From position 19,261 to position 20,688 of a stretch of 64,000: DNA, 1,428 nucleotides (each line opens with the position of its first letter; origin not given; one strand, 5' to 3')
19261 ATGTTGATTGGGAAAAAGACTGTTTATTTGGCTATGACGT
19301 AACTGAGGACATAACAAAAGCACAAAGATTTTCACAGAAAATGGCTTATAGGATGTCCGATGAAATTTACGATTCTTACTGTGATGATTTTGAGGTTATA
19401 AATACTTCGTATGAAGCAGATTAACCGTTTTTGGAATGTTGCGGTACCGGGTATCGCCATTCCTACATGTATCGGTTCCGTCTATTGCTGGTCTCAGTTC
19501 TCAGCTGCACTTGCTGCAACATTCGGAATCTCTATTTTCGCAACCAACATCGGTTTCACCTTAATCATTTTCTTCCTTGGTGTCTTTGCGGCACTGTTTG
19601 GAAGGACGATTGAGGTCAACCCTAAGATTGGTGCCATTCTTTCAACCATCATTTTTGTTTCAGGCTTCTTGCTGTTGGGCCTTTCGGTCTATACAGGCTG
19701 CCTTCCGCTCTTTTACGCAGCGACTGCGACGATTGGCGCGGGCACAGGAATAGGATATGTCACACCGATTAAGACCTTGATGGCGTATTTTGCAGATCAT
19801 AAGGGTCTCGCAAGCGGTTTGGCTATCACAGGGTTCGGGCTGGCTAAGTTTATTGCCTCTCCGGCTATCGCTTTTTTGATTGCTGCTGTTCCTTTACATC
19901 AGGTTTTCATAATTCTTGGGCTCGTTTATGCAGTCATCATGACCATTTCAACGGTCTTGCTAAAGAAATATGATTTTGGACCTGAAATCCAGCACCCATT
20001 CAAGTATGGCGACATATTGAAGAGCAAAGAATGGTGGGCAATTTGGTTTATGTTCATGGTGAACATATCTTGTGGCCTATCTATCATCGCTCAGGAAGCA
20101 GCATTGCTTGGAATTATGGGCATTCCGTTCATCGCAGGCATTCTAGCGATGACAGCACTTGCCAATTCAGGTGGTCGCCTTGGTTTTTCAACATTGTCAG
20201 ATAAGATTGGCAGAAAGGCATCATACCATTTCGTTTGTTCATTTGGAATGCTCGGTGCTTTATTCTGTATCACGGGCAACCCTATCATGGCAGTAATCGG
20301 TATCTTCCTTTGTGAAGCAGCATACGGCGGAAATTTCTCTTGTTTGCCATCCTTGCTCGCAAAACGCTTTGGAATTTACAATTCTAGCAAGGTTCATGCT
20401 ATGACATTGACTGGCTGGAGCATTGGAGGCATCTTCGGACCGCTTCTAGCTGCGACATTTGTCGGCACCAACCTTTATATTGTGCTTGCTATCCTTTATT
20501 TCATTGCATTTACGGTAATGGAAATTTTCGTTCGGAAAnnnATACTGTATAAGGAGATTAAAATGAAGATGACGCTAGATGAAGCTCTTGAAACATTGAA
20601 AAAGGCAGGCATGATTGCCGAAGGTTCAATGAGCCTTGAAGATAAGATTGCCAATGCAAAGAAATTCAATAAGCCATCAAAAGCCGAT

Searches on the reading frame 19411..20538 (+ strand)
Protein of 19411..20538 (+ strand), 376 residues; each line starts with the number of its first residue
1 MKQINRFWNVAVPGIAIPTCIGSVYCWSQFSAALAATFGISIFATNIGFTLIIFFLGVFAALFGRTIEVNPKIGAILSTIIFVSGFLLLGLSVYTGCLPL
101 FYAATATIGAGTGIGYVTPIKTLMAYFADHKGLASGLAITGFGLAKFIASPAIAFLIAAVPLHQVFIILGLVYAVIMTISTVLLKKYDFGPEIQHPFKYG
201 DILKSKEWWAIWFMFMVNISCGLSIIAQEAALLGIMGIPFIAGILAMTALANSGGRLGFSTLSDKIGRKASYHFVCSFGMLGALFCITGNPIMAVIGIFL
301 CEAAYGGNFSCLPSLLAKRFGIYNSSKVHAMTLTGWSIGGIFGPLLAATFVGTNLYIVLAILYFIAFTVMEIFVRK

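Call 12: search_protein_families(library=phrogs, proteins=[window:19411-20538:+], max_evalue=0.00001)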
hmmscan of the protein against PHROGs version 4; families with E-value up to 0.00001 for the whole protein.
window:19411-20538:+ (376 aa): 1 family
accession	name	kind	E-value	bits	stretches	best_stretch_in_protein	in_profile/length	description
phrog_2034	-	unknown function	2.7e-10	40.4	1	30-370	44-392/406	-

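Call 21: search_protein_families(library=pfam, proteins=[window:19411-20538:+], max_evalue=0.01)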
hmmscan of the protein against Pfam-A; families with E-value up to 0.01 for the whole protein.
window:19411-20538:+ (376 aa): 1 family
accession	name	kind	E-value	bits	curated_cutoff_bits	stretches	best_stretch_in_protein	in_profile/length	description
PF07690.21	MFS_1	-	1.2e-21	77.5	33.4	1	30-344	19-347/347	Major Facilitator Superfamily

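Call 53: find_homologous_proteins(query=window:19411-20538:+, max_evalue=1e-20)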
Query window:19411-20538:+ (376 aa): 629 proteins with E <= 1e-20 among 8000 candidates; the best 120 are listed.
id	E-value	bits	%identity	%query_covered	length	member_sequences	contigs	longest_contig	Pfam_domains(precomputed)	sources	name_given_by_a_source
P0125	1.7e-236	803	99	100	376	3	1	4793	PF07690.22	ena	-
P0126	5.0e-226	768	95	100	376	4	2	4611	PF07690.22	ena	-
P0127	2.7e-209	713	88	100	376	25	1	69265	PF07690.22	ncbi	-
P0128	1.8e-200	684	82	100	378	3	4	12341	PF07690.22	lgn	-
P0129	1.2e-190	652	78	100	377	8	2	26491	PF07690.22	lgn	-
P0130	1.5e-186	639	80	100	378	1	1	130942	PF07690.22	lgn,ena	-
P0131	9.3e-172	590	72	100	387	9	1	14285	PF07690.22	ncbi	-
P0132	7.1e-171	587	72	100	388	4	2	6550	PF07690.22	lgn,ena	-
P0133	2.1e-169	582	71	99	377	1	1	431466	PF07690.22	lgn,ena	-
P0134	4.0e-169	581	71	99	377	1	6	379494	PF07690.22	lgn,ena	-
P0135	4.4e-169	581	71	99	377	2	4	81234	PF07690.22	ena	-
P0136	8.5e-169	580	71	99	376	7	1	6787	PF07690.22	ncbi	-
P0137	3.2e-168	578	70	99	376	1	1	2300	PF07690.22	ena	-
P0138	6.2e-168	577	70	100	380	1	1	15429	PF07690.22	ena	-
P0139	1.0e-167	577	70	100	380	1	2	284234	PF07690.22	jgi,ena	-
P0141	1.5e-167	576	70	100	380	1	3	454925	PF07690.22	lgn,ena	-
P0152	5.8e-166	571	69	100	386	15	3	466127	PF07690.22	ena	-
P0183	8.1e-162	557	70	99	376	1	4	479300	PF07690.22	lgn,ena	-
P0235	1.6e-158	546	67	99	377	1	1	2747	PF07690.22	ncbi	-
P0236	1.6e-158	546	66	99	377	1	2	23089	PF07690.22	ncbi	-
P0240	4.8e-158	545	67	99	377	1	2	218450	PF07690.22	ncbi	-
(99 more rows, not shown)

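Call 54: list_cluster_members(proteins=[P0131, P0136, P0235, P0236, P0240, P0127, P0133, P0141, P0183, P0152])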
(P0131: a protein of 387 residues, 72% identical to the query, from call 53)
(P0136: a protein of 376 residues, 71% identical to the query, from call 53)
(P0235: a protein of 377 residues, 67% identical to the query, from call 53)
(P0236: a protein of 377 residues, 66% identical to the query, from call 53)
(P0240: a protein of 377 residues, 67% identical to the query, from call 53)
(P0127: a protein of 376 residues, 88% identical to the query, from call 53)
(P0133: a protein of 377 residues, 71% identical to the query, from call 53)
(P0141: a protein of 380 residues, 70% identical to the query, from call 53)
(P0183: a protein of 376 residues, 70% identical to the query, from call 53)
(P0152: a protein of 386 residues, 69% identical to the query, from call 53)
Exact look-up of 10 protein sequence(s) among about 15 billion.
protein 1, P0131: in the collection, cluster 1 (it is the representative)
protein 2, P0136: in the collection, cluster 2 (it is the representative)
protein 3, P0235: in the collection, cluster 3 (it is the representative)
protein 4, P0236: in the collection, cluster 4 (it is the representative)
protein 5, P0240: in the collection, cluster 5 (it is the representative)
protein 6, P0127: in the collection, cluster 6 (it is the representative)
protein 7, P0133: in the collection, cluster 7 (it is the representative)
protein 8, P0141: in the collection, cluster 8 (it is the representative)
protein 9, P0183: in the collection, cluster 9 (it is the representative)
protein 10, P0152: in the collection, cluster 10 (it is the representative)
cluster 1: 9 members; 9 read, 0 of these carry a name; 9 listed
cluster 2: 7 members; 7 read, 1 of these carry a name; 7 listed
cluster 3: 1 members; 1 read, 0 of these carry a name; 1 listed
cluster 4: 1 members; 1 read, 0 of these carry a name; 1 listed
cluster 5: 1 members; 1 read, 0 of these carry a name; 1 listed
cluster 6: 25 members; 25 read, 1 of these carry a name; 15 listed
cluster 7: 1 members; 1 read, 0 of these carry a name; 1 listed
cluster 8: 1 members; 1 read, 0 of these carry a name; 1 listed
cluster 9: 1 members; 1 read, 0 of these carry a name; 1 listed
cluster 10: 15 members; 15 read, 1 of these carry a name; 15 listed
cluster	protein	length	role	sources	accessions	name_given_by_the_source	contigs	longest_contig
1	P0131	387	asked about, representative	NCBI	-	-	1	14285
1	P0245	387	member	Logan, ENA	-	-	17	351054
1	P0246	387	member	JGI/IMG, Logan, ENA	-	-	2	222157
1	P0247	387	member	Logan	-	-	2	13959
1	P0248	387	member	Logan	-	-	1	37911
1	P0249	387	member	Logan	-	-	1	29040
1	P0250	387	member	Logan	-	-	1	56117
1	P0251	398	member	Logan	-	-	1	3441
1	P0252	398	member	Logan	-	-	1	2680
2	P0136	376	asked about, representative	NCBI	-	-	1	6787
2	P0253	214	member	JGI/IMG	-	OFA family oxalate/formate antiporter-like MFS transporter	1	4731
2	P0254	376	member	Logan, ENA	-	-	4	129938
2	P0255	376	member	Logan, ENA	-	-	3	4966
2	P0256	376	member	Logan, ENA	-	-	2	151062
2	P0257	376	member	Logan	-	-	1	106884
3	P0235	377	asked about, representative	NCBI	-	-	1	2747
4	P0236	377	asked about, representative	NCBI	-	-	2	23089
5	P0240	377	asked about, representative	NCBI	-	-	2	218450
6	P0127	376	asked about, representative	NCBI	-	-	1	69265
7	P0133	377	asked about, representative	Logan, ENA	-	-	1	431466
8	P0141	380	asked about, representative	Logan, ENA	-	-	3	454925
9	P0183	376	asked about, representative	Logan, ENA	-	-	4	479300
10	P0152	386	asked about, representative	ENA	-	-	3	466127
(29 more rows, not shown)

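Call 55: find_encoding_contigs(protein=P0183, flank=10000, max_places=1)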
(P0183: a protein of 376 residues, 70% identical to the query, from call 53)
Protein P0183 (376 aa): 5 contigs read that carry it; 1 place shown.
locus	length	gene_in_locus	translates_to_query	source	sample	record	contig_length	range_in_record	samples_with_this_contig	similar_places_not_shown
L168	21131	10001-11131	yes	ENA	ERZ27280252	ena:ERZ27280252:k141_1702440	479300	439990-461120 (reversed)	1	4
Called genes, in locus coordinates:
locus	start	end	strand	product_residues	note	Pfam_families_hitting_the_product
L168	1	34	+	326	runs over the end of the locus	PF08501:Shikimate_dh_N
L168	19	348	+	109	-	-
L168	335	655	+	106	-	-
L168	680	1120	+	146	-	PF09424:YqeY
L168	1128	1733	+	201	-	PF00300:His_Phos_1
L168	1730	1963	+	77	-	-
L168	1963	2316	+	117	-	-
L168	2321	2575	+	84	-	-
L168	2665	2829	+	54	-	-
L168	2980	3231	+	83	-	-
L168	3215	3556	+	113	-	-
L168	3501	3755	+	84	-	-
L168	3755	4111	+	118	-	-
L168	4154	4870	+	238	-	PF04542:Sigma70_r2 (faint), PF04545:Sigma70_r4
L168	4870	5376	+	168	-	-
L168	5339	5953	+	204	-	-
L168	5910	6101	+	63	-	-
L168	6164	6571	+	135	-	-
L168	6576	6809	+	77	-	-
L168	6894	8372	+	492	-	PF11443:DUF2828, PF25043:DUF7788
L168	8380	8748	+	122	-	-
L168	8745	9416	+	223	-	-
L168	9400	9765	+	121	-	-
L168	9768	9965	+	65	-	-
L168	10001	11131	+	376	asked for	PF07690:MFS_1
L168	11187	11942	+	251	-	-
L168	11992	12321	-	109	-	-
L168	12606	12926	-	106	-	-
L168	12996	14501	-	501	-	PF17854:FtsK_alpha, PF01580:FtsK_SpoIIIE, PF01935:DUF87 (weak), PF12846:AAA_10 (faint)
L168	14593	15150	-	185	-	-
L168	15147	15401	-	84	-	-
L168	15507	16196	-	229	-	-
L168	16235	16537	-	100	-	-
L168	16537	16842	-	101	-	-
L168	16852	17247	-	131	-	-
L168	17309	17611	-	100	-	-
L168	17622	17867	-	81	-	-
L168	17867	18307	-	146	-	-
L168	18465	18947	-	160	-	-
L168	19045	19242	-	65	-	-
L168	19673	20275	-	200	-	-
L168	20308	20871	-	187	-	-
